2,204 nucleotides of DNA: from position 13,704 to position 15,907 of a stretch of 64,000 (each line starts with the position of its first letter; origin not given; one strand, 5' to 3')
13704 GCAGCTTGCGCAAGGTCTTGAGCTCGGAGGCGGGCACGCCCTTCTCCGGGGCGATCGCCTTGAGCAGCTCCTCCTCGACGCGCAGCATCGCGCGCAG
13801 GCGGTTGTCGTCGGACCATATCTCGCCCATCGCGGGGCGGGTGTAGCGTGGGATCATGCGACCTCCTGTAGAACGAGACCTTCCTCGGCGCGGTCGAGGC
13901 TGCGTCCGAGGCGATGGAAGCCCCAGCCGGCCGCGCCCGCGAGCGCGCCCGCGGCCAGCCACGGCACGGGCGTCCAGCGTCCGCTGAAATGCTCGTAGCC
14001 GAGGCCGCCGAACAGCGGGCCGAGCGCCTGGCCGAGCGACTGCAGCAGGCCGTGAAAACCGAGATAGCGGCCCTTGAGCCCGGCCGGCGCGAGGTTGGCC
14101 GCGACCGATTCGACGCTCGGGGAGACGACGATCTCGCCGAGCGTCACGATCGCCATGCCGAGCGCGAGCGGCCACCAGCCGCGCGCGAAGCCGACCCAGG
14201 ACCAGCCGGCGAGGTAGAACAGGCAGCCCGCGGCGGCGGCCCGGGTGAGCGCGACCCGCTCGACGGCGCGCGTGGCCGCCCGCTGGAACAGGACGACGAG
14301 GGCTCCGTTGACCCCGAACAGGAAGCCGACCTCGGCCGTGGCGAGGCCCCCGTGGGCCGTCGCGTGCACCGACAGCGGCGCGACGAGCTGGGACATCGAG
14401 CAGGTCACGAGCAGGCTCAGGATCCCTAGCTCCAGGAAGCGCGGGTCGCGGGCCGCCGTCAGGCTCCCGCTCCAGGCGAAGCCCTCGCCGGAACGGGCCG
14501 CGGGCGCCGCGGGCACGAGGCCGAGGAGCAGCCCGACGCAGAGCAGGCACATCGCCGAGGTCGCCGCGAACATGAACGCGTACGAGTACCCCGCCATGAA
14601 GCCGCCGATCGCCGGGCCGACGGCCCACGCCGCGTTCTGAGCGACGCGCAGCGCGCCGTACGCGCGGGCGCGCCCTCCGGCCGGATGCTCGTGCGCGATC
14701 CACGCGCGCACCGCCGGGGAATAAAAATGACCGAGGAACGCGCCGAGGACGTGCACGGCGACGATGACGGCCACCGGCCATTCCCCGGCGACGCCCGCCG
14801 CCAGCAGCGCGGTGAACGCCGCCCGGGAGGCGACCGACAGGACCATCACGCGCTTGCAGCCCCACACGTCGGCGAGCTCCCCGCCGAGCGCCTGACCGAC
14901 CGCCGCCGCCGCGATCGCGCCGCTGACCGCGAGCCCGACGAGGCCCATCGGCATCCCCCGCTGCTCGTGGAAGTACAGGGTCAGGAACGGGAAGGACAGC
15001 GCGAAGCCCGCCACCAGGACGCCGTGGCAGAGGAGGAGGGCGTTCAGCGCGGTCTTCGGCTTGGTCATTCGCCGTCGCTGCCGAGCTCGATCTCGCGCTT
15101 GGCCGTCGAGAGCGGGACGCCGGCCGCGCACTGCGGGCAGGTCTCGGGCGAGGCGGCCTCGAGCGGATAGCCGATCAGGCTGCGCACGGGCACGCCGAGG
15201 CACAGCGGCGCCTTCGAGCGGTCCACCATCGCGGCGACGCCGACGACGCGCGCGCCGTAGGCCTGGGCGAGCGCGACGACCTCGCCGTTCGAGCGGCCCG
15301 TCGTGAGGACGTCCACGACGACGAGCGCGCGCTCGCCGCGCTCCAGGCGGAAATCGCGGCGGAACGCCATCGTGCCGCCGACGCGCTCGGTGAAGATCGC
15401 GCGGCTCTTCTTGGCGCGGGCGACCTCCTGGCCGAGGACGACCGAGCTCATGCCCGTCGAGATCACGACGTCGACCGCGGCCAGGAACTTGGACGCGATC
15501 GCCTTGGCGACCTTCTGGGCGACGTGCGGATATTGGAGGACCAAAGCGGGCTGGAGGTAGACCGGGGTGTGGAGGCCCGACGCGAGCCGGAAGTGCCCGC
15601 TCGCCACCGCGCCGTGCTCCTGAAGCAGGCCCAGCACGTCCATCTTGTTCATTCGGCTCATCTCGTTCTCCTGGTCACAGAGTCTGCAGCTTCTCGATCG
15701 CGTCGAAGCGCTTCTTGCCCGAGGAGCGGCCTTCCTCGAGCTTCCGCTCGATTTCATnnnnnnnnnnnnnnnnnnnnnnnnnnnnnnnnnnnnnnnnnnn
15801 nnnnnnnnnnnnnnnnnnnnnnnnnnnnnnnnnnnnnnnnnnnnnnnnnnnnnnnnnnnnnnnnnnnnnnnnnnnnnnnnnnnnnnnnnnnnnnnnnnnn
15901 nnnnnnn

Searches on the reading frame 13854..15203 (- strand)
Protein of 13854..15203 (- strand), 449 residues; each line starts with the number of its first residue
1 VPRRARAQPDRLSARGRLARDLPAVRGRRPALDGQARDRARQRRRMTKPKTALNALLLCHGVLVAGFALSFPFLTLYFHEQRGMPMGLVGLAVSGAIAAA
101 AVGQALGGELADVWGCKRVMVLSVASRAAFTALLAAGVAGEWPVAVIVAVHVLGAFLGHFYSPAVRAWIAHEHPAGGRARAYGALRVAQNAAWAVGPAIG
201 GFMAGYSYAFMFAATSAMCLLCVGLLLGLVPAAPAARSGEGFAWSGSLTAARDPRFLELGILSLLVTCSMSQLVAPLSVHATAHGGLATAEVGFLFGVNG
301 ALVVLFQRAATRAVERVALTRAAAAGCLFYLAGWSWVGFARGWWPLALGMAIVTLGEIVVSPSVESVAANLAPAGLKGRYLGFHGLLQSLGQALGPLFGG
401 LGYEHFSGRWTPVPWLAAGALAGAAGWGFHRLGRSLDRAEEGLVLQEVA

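Call 10: search_protein_families(library=pfam, proteins=[window:13854-15203:-], max_evalue=0.001)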
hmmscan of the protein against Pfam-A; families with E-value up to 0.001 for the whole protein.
window:13854-15203:- (449 aa): 3 families
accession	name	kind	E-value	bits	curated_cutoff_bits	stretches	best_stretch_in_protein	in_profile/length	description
PF07690.21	MFS_1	-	8.7e-38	130.6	33.4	2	56-396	1-347/347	Major Facilitator Superfamily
PF12832.13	MFS_1_like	-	1.5e-05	24.7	25.2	0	252-411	210-370/373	MFS_1 like family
PF01306.25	LacY_symp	-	0.00028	20.3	24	0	67-225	23-183/413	LacY proton/sugar symporter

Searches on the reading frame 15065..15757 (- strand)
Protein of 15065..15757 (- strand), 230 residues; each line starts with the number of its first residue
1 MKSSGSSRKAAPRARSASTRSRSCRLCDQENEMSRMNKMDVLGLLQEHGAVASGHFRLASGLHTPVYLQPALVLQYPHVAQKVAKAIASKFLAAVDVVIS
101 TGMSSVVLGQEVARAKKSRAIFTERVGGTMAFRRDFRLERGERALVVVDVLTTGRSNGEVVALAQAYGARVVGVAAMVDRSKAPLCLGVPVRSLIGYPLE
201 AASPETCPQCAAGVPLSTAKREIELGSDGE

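Call 24: search_protein_families(library=pfam, proteins=[window:15065-15757:-], max_evalue=0.001)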
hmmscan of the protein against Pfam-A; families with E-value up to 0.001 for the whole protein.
window:15065-15757:- (230 aa): 1 family
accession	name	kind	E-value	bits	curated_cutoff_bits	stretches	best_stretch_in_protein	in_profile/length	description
PF00156.33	Pribosyltran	-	3.5e-05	23.6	26.3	1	83-182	43-128/158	Phosphoribosyl transferase domain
